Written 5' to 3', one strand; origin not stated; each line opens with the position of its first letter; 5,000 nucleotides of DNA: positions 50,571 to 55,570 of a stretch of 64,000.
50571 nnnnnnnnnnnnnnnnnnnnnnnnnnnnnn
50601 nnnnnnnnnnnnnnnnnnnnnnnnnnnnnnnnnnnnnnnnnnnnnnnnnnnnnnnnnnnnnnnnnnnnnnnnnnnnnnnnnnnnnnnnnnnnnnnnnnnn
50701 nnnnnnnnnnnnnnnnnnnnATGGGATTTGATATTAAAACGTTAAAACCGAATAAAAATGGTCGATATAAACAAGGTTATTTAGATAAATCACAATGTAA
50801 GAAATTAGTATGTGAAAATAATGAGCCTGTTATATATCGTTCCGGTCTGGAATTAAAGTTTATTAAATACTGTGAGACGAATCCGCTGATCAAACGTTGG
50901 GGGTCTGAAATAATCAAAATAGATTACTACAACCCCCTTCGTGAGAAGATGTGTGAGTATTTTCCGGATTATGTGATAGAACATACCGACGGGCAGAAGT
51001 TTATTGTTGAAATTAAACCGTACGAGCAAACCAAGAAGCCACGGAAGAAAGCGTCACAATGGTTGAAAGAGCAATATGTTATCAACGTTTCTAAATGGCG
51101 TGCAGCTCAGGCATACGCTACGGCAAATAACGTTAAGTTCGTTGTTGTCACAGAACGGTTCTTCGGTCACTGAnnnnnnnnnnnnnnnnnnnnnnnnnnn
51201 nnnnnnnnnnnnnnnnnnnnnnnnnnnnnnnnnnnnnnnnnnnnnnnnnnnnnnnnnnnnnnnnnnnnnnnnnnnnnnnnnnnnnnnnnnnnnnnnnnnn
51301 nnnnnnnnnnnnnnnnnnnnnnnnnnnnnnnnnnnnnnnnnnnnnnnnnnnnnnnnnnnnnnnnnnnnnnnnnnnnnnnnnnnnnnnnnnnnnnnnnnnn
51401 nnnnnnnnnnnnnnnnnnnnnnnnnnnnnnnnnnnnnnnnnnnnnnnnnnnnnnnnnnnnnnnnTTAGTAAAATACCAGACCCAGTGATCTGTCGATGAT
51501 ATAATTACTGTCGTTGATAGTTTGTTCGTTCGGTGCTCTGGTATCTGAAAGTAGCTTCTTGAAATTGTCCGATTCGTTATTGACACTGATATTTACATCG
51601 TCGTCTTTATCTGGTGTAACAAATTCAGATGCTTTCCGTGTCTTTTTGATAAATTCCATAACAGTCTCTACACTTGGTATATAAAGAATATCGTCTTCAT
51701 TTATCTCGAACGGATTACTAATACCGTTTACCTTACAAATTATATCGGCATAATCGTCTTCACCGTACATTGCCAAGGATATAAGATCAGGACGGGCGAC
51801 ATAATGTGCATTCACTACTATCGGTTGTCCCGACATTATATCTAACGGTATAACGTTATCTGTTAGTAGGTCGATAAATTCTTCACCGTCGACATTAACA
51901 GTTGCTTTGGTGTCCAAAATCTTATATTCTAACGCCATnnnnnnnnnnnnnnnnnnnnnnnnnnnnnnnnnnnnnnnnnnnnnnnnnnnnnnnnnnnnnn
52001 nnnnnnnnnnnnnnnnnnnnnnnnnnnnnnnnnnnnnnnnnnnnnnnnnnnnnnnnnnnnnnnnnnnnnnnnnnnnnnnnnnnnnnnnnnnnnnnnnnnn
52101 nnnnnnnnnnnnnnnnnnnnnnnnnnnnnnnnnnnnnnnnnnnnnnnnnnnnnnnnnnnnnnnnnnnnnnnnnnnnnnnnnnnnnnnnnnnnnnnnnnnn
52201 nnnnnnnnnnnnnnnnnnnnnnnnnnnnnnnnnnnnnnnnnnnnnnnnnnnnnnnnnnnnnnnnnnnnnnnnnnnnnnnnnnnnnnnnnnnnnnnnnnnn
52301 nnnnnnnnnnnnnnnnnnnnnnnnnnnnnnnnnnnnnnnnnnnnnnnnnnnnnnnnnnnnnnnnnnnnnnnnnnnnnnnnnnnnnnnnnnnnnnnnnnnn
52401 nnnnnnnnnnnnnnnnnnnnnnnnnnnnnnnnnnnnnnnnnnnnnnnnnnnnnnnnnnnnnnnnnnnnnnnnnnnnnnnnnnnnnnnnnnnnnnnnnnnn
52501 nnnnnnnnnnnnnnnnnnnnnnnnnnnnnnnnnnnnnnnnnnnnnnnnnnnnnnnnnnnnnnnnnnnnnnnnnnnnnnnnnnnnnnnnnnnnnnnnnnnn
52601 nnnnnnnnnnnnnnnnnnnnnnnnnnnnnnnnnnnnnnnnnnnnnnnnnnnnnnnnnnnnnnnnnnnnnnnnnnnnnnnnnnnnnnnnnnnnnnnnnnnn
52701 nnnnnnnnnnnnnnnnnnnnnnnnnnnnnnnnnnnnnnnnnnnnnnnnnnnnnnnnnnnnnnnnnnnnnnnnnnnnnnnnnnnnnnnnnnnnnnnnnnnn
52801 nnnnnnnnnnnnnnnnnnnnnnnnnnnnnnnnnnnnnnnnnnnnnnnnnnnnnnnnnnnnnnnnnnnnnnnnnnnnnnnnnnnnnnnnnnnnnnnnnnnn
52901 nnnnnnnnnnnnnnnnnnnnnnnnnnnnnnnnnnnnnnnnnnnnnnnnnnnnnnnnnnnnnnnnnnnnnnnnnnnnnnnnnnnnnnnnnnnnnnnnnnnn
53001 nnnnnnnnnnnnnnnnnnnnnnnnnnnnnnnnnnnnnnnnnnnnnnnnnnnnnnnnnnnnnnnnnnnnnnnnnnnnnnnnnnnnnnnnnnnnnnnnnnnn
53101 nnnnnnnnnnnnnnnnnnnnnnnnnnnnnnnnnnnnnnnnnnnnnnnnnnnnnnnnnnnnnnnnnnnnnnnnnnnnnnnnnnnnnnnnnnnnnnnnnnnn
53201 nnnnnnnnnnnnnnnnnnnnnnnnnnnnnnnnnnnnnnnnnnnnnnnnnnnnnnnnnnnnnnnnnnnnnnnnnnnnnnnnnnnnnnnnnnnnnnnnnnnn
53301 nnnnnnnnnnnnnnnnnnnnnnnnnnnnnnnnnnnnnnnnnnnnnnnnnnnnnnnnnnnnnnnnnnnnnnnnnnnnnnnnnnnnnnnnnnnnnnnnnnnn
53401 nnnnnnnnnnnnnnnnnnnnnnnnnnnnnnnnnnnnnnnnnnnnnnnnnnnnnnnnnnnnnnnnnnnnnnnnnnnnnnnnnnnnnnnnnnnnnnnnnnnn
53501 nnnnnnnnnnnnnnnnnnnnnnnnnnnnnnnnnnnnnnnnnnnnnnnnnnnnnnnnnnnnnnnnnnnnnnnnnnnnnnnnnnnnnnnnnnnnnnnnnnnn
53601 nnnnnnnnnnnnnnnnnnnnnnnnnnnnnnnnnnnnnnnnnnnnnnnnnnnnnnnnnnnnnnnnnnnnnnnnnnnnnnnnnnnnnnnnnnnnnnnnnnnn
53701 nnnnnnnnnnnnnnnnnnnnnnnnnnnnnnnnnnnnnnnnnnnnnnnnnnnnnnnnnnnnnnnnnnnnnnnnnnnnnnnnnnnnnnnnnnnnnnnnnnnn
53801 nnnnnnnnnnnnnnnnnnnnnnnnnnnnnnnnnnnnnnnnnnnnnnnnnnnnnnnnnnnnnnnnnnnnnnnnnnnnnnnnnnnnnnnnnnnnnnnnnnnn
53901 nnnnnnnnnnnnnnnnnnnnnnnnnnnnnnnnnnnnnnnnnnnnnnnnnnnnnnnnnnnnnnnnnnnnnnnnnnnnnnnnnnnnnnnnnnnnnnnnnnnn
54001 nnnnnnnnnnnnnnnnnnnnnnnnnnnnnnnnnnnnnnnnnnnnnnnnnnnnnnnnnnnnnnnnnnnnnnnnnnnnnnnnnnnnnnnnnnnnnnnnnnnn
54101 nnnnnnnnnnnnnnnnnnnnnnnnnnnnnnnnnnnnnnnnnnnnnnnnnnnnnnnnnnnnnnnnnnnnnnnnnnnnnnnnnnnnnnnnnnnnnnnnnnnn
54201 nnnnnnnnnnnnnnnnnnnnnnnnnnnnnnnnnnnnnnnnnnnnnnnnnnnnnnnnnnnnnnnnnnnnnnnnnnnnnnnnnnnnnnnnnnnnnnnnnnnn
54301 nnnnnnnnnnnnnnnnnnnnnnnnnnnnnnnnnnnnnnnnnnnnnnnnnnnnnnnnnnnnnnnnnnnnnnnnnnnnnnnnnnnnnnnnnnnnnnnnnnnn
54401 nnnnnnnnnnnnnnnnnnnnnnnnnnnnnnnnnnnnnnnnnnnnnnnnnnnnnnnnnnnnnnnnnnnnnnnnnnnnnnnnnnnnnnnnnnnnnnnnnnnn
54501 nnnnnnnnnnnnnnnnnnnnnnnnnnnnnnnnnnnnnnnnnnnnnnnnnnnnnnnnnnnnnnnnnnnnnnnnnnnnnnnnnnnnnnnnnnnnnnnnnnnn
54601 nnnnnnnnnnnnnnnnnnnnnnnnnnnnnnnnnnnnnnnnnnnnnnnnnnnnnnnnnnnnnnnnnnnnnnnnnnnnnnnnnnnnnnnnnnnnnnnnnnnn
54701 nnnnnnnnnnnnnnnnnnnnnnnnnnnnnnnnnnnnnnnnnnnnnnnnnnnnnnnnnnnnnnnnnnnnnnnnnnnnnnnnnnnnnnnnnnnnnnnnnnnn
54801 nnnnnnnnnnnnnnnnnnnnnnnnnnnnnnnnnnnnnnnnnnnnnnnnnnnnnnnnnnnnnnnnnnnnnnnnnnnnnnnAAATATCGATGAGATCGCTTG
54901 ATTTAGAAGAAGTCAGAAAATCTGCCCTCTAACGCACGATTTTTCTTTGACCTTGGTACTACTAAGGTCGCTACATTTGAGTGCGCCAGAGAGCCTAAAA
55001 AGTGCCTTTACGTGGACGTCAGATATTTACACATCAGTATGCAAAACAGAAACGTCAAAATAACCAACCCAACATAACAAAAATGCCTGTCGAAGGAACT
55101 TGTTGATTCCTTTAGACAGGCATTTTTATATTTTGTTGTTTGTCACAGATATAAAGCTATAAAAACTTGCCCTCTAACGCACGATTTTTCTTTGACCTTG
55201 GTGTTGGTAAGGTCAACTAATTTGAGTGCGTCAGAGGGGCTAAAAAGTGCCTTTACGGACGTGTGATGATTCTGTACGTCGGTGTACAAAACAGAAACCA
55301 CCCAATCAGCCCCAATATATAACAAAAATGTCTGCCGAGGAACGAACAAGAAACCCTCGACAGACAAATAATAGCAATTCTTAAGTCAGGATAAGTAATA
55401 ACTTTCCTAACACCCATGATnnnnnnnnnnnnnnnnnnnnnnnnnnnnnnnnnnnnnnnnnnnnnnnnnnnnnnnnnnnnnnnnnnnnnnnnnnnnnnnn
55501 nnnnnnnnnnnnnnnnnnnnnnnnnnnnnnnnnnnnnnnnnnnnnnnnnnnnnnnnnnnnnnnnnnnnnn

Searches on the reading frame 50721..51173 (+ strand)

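Call 59: search_protein_families(library=pfam, proteins=[window:50721-51173:+], max_evalue=0.001)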
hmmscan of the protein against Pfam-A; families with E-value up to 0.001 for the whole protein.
window:50721-51173:+ (150 aa): 1 family
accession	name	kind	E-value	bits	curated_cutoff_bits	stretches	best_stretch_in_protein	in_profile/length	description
PF08722.17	Tn7_TnsA-like_N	-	9.3e-15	55.4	26.5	1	54-145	1-85/85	TnsA-like endonuclease N terminal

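Call 61: search_protein_families(library=phrogs, proteins=[window:50721-51173:+], max_evalue=0.001)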
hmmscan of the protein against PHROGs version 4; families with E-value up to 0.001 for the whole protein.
window:50721-51173:+ (150 aa): 2 families
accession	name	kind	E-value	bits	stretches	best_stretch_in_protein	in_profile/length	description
phrog_218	-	connector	6.7e-33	114.8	1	17-147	4-140/148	head closure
phrog_14892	-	connector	1.1e-14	55.8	1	48-147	1-109/117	head closure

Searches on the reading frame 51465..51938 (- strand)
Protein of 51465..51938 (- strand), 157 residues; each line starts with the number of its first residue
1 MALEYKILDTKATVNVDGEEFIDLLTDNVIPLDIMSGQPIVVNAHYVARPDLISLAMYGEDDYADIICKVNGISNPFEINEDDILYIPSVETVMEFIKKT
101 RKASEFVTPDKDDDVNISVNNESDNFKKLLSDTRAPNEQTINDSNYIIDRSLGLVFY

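Call 59: search_protein_families(library=pfam, proteins=[window:51465-51938:-], max_evalue=0.001)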
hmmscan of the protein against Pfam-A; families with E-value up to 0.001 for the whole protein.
window:51465-51938:- (157 aa): 0 families

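Call 61: search_protein_families(library=phrogs, proteins=[window:51465-51938:-], max_evalue=0.001)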
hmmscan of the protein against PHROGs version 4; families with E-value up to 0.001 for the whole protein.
window:51465-51938:- (157 aa): 3 families
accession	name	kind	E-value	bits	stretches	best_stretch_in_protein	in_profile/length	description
phrog_15542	-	tail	8.9e-09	36.3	1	12-103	9-101/110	tail sheath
phrog_7145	-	tail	1.5e-07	32.5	1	40-102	41-106/108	baseplate wedge subunit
phrog_1269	-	tail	5.2e-05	23.6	1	48-104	36-93/99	baseplate wedge subunit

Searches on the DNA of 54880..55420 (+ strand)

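Call 35: search_dna_similar(query=window:55152-55354:+, collection=phages, mode=distant, max_evalue=0.01, max_rows=15)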
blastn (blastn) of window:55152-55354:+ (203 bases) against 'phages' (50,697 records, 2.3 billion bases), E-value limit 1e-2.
No match.

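Call 83: search_rna_families(source=window, start=54880, end=55420, threshold=evalue, max_evalue=1)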
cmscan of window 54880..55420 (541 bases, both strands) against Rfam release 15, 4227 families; matches with E-value up to 1: 3.
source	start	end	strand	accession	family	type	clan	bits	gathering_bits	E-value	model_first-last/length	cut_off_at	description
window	55071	55137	-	RF04053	mir-95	Gene; miRNA;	-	31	67.5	0.0004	1-79/79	no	mir-95 microRNA precursor family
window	55078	55128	+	RF04054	mir-2944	Gene; miRNA;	-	18.4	56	0.69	1-82/82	no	mir-2944 microRNA precursor family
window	55170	55238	-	RF04097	MIR2630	Gene; miRNA;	-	17.4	144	0.54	80-149/229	no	MIR2630 microRNA precursor family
